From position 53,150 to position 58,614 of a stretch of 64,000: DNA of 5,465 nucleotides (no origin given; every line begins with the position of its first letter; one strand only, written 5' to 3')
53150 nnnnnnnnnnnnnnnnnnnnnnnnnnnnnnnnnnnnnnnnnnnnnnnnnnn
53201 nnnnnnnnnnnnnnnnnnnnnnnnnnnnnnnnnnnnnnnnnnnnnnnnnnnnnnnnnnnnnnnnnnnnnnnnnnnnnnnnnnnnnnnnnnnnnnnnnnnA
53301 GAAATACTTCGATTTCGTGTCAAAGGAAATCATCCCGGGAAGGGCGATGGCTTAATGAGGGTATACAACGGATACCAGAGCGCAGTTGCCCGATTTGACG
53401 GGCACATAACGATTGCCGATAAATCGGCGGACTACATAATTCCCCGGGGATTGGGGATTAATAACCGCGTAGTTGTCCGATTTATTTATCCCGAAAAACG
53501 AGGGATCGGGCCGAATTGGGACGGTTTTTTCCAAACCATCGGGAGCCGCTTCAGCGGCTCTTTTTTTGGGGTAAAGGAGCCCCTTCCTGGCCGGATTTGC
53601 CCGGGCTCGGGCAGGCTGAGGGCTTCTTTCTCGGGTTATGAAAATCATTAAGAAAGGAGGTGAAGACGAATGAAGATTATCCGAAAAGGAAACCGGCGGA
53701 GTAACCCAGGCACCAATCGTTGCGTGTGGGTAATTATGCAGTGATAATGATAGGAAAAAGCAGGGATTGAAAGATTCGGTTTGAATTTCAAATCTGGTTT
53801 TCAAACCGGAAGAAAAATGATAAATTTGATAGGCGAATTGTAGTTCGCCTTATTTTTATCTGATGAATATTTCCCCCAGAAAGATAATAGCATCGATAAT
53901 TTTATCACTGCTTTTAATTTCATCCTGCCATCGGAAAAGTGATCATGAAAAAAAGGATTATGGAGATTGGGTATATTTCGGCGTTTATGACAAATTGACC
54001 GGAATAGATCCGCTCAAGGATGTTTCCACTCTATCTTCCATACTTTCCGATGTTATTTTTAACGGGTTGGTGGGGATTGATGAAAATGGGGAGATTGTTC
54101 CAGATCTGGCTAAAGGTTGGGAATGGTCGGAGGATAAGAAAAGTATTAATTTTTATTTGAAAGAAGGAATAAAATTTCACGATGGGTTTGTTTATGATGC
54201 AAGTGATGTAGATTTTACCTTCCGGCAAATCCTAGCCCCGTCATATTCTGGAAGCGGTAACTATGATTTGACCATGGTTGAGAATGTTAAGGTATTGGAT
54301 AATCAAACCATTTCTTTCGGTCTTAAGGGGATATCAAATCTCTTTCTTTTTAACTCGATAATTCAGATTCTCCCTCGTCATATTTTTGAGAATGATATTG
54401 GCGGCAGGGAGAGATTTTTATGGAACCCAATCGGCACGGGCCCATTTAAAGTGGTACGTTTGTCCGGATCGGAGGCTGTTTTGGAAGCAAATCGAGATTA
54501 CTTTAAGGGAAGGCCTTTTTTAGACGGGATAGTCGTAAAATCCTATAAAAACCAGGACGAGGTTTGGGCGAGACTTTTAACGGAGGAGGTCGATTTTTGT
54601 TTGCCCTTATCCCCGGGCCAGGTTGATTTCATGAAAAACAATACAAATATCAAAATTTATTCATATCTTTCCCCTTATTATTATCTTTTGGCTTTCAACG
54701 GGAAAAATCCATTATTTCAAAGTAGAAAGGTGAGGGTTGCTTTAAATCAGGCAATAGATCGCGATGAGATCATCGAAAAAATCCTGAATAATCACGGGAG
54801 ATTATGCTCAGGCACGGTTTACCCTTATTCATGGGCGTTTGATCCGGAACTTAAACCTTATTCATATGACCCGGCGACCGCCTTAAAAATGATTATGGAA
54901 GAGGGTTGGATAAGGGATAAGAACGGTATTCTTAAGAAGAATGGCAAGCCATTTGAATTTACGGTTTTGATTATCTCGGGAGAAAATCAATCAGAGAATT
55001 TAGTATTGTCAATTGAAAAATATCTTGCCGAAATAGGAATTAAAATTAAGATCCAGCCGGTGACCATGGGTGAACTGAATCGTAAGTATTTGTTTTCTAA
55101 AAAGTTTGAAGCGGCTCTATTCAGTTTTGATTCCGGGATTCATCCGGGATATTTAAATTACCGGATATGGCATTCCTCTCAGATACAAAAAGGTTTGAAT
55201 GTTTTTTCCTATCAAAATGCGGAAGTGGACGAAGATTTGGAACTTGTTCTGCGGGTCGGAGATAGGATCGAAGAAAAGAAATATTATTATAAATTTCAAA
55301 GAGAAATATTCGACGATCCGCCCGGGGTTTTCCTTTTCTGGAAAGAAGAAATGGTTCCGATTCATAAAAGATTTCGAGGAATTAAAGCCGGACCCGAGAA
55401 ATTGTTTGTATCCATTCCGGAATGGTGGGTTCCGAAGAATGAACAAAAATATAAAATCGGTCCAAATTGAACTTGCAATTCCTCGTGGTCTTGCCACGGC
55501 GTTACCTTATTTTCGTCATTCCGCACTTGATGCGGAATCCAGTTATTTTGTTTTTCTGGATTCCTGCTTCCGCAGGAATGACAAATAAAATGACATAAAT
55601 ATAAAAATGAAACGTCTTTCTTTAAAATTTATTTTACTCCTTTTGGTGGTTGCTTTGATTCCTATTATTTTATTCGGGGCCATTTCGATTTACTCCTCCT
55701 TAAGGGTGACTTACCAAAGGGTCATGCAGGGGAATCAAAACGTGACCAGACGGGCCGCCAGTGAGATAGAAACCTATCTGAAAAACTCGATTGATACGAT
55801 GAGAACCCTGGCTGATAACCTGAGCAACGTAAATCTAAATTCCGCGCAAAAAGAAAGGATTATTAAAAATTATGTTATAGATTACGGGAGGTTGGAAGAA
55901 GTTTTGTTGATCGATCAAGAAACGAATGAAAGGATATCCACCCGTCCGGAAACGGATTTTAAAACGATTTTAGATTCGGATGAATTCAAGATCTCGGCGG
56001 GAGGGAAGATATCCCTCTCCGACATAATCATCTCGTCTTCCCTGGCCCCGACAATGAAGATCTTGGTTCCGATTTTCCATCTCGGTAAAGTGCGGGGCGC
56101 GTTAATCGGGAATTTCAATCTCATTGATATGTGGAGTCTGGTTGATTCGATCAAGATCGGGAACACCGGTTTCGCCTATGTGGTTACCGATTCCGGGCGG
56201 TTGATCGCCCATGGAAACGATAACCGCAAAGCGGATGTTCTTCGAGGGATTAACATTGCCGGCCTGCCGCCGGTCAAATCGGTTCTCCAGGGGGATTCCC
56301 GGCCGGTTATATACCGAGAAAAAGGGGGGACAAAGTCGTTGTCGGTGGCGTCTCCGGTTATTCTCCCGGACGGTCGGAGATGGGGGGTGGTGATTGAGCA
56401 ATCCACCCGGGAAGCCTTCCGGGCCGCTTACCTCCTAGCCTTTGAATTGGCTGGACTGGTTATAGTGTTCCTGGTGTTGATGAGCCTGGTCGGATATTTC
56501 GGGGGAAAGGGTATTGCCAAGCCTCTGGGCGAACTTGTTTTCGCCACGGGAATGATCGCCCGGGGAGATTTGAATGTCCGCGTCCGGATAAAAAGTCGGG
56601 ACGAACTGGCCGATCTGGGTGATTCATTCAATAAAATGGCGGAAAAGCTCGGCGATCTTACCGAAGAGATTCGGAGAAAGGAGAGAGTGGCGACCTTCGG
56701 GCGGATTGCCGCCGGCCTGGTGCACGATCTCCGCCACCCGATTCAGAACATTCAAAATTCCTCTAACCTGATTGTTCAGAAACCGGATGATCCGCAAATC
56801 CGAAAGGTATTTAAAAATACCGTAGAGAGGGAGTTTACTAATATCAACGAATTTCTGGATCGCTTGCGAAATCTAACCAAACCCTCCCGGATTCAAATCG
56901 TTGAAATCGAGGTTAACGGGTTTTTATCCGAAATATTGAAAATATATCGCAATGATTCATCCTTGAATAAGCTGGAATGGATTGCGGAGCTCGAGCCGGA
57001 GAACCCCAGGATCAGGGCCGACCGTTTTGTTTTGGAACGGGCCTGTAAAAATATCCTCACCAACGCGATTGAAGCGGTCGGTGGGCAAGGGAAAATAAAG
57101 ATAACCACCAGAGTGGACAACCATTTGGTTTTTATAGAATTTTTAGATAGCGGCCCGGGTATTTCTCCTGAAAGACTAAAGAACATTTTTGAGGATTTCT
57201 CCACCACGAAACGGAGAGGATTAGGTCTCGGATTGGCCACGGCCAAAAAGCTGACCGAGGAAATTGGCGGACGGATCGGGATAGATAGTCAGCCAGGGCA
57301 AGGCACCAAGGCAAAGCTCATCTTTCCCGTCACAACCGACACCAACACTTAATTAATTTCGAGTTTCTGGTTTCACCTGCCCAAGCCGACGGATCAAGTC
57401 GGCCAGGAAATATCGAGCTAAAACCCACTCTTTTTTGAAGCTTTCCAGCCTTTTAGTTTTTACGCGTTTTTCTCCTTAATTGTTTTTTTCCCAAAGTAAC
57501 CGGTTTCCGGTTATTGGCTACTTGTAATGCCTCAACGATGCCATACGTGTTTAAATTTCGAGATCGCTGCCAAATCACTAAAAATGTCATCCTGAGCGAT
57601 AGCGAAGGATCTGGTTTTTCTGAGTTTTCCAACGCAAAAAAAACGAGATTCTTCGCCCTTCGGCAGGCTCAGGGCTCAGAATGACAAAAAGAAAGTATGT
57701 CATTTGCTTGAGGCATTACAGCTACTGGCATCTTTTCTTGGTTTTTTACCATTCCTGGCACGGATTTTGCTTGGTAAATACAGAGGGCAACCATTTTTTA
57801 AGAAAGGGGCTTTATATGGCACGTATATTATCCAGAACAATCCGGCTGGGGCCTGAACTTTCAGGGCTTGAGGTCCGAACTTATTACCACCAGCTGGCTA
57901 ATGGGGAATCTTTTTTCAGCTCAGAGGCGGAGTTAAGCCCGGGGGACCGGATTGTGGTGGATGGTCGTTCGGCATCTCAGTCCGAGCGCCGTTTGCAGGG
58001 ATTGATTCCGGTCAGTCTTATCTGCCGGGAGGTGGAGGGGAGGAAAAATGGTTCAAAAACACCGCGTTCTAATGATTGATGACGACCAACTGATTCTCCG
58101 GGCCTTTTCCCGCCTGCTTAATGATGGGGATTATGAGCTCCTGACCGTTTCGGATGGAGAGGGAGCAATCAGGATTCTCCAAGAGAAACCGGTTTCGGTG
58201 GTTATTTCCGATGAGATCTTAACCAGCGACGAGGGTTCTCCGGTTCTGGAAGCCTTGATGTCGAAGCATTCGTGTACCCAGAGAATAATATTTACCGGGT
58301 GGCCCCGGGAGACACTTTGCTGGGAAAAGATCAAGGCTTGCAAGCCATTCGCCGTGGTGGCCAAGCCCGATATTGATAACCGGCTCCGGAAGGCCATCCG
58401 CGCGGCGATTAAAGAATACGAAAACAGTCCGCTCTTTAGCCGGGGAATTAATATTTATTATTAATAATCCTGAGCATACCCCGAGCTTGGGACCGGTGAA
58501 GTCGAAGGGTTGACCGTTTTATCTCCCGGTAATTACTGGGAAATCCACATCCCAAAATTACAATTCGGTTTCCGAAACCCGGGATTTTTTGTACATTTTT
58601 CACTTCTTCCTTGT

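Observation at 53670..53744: Unannotated 24-codon ORF (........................) with the best Shine-Dalgarno in the window, between the maturase and the peptide-binding protein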

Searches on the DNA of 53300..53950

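Call 33: search_rna_families(source=window, start=53300, end=53950, threshold=evalue, max_evalue=1)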
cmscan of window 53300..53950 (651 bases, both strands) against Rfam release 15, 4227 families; matches with E-value up to 1: 10.
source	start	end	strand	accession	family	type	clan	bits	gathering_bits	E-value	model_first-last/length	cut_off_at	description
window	53530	53632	+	RF02498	Atu_C3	Gene; sRNA;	-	25.3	100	0.0027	1-156/156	no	Rhizobiales sRNA Atu_C3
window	53441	53467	+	RF01107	SBRMV1_UPD-PKf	Cis-reg;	-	23.6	39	0.044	1-27/27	no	Pseudoknot of upstream pseudoknot domain (UPD) of the 3'UTR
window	53770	53858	+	RF04315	manA-II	Cis-reg;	-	22.3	100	0.21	1-147/147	no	manA_II ncRNA motif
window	53476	53569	+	RF02869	ncS025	Gene; sRNA;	-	20.5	46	0.33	1-85/85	no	Burkholderia sRNA 25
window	53503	53575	+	RF00519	suhB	Gene; sRNA;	CL00108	19.9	41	0.13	1-77/77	no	Makes More Granules Regulator RNA (mmgR)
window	53487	53564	+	RF01394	isrK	Gene; sRNA;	-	19.7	50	0.064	1-77/77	no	isrK Hfq binding RNA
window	53772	53860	+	RF02538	TarB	Gene; sRNA;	-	19.1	80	0.52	1-79/79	no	Vibrio ToxT activated RNA TarB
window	53766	53864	-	RF01808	MicX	Gene; sRNA;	-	18.7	75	0.1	1-194/194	no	MicX Vibrio cholerae sRNA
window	53463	53567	+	RF02356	BjrC1505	Gene; sRNA;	-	18.6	50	0.49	1-140/140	no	Alphaproteobacterial sRNA BjrC1505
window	53549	53629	+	RF02784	SorX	Gene; sRNA;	-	15.2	46.6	0.78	1-73/73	no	Singlet oxygen resistance RNA X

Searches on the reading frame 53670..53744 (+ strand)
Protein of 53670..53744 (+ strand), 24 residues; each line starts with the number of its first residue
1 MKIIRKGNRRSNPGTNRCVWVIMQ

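Call 8: search_protein_families(library=ncbifam, proteins=[window:53670-53744:+], max_evalue=0.01)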
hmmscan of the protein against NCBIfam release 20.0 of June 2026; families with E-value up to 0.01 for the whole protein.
window:53670-53744:+ (24 aa): 0 families

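Call 25: search_protein_families(library=ncbifam, proteins=[window:53670-53741:+], max_evalue=10)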
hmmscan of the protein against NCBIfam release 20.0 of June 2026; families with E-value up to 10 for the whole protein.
seq(24 aa): 0 families

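Call 26: search_protein_families(library=pfam, proteins=[window:53670-53741:+], max_evalue=10)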
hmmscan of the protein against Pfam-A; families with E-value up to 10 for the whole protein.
seq(24 aa): 0 families

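Call 51: list_cluster_members(proteins=[window:53670-53741:+, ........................, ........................, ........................, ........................, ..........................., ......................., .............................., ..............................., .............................])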
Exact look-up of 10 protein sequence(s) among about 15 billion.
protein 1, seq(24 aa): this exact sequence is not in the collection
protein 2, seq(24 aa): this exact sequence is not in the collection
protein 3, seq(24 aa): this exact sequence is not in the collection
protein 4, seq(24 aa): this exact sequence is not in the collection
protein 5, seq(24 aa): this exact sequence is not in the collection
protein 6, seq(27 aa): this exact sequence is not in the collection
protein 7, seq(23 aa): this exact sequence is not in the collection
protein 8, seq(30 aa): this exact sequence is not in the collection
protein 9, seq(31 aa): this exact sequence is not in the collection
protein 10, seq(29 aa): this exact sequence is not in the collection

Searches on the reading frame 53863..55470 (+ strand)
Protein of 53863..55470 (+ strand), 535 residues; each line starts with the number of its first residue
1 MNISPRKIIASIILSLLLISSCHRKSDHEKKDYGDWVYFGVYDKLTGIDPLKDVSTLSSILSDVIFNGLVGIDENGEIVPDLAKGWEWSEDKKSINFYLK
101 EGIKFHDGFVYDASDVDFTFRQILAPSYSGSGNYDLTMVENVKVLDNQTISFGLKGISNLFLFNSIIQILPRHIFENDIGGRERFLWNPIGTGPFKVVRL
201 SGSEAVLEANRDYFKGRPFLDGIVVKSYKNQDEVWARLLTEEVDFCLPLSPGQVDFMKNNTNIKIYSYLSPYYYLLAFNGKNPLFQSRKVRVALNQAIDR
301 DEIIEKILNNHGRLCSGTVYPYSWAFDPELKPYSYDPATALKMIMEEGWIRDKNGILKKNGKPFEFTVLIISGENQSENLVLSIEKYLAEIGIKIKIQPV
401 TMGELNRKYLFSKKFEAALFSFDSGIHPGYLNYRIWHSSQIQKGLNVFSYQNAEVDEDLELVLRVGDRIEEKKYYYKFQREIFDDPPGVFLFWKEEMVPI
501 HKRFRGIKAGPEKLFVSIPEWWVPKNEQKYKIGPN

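Call 6: search_protein_families(library=pfam, proteins=[window:53863-55470:+])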
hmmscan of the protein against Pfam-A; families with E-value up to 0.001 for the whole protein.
window:53863-55470:+ (535 aa): 1 family
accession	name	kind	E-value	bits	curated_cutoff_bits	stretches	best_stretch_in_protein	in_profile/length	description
PF00496.27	SBP_bac_5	-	9.1e-75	252.5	32.4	1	77-437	1-362/368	Bacterial extracellular solute-binding proteins, family 5 Middle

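Call 8: search_protein_families(library=ncbifam, proteins=[window:53863-55470:+], max_evalue=0.01)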
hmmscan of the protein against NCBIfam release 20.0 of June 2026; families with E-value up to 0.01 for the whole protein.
window:53863-55470:+ (535 aa): 11 families
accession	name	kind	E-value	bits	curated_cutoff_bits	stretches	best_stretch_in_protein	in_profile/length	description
NF045467.1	Opp4A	equivalog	4e-50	170.6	650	1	60-523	61-556/556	oligopeptide ABC transporter substrate-binding protein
NF045468.1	Opp5A_nikA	equivalog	1.6e-41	142.3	600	1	20-515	2-480/488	nickel ABC transporter substrate-binding protein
TIGR02294.1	nickel_nikA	equivalog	4.3e-38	131.1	393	1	61-407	31-386/501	nickel ABC transporter substrate-binding protein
NF011942.0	PRK15413.1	equivalog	5.5e-35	121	594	1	37-503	30-492/512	glutathione ABC transporter substrate-binding protein GsiB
NF047575.1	opine_bind_CntA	exception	2.8e-25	88.8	800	1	7-398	7-410/535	staphylopine-dependent metal ABC transporter substrate-binding lipoprotein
NF043070.1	DppA_dipep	equivalog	9e-24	83.9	1005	1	62-349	57-368/535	dipeptide ABC transporter periplasmic-binding protein DppA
NF011689.0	PRK15109.1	equivalog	1.1e-21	77.1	560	1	13-463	9-479/547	ABC transporter substrate-binding protein SapA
TIGR04028.1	SBP_KPN_01854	hypoth_equivalog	3.5e-20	72.1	468.5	1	77-403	43-385/509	TIGR04028 family ABC transporter substrate-binding protein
NF010149.0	PRK13626.1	equivalog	1.2e-12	47.2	476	1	60-226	145-302/552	HTH-type transcriptional regulator SgrR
NF011684.0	PRK15104.1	equivalog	7.3e-12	44.8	947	2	261-324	288-349/543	oligopeptide ABC transporter substrate-binding protein OppA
NF007287.0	PRK09755.1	equivalog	1.8e-08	33.7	1098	1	48-126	46-124/535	ABC transporter substrate-binding protein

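Call 47: search_solved_structures(query=window:53863-55470:+, max_evalue=1e-10)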
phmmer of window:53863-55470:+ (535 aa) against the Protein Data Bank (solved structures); distinct sequences matched with E-value up to 1e-10: 67 (the best 60 are shown).
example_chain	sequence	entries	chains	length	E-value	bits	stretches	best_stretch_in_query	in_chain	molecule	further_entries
1xoc_A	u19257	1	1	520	3.2e-61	210.8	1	23-525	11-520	Oligopeptide-binding protein appA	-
8efz_A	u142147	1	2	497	2.4e-52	181.5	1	50-509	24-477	Extracellular solute-binding protein family 5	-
4oet_A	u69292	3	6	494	4.6e-51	177.2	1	60-509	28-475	Putative peptide ABC-transport system periplasmic peptide-binding protein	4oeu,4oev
6i3g_A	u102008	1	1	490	5.1e-32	114.4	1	59-518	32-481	ABC transporter, substrate-binding protein, family 5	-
5isu_A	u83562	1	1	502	1e-31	113.4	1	79-511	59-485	Lmo0135 protein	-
5u4o_A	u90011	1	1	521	7.5e-31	110.5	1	58-480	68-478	ABC transporter substrate-binding protein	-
9pl3_A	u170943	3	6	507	6.1e-29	104.2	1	60-397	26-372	Peptide ABC transporter, peptide-binding protein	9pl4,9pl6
6ofq_A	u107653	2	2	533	4.7e-28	101.3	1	27-509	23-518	Heme-binding protein A / AI-2 binding protein A | Heme-binding protein A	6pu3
1uqw_A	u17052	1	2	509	5.7e-28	101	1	40-503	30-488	PUTATIVE BINDING PROTEIN YLIB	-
6hlx_A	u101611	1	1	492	7e-27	97.4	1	37-508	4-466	AgaA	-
5f1q_A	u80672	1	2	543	2.2e-26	95.8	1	62-408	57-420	Periplasmic dipeptide transport protein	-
4zec_A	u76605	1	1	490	1.6e-25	92.9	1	76-349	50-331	ABC transporter, substrate binding protein (Agrocinopines A and B)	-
8cke_A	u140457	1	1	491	1.6e-25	92.9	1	75-349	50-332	ABC transporter substrate-binding protein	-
4ra1_A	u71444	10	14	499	1.7e-25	92.8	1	75-349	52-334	ABC transporter, substrate binding protein (Agrocinopines A and B) | ABC transporter substrate-binding protein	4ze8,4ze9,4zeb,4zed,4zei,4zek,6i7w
8c6u_A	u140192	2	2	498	2.1e-25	92.6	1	71-349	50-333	Agrocinopine utilization periplasmic binding protein AccA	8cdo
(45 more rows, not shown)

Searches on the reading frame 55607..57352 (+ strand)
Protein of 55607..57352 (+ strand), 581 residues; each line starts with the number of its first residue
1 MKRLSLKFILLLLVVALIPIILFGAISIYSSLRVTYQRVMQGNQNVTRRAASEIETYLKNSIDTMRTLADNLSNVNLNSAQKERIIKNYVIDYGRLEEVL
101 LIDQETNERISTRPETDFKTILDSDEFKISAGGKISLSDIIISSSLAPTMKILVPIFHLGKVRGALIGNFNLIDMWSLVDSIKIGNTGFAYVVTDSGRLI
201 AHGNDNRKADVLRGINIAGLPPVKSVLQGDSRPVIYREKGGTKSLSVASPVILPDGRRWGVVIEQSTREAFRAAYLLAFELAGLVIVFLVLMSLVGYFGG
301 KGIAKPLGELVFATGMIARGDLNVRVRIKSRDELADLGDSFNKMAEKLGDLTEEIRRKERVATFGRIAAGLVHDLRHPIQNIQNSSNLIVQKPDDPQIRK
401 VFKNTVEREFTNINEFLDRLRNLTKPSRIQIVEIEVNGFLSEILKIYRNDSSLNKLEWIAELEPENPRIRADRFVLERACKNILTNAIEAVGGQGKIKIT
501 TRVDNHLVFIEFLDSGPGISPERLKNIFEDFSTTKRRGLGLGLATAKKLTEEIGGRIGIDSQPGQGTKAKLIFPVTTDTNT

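Call 6: search_protein_families(library=pfam, proteins=[window:55607-57352:+])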
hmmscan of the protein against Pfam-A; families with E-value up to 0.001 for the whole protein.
window:55607-57352:+ (581 aa): 6 families
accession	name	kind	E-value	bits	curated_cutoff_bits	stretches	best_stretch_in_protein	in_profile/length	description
PF02518.31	HATPase_c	-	1.2e-22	80.9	26.4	1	474-576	4-110/111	Histidine kinase-, DNA gyrase B-, and HSP90-like ATPase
PF02743.24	dCache_1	-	4e-21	76.1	45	1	36-262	4-238/240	Cache domain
PF00672.30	HAMP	-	2.3e-12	47.5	25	1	303-348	6-51/53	HAMP domain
PF14501.12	HATPase_c_5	-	0.00015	22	22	1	479-562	9-91/102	GHKL domain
PF00512.31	HisKA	-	0.00025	21.5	26.9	1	366-425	4-62/66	His Kinase A (phospho-acceptor) domain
PF17201.10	Cache_3-Cache_2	-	0.0004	20.2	27.7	0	179-251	195-273/299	Cache 3/Cache 2 fusion domain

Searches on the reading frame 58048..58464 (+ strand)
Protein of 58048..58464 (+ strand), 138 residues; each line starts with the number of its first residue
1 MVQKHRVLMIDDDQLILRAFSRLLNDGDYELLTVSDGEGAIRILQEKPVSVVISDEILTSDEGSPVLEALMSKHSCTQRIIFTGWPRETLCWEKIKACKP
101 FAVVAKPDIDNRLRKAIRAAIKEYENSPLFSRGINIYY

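Call 6: search_protein_families(library=pfam, proteins=[window:58048-58464:+])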
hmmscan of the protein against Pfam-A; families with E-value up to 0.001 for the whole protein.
window:58048-58464:+ (138 aa): 1 family
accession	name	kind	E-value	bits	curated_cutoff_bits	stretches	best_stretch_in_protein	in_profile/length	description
PF00072.30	Response_reg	-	4e-12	46.7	30.2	1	7-117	1-110/111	Response regulator receiver domain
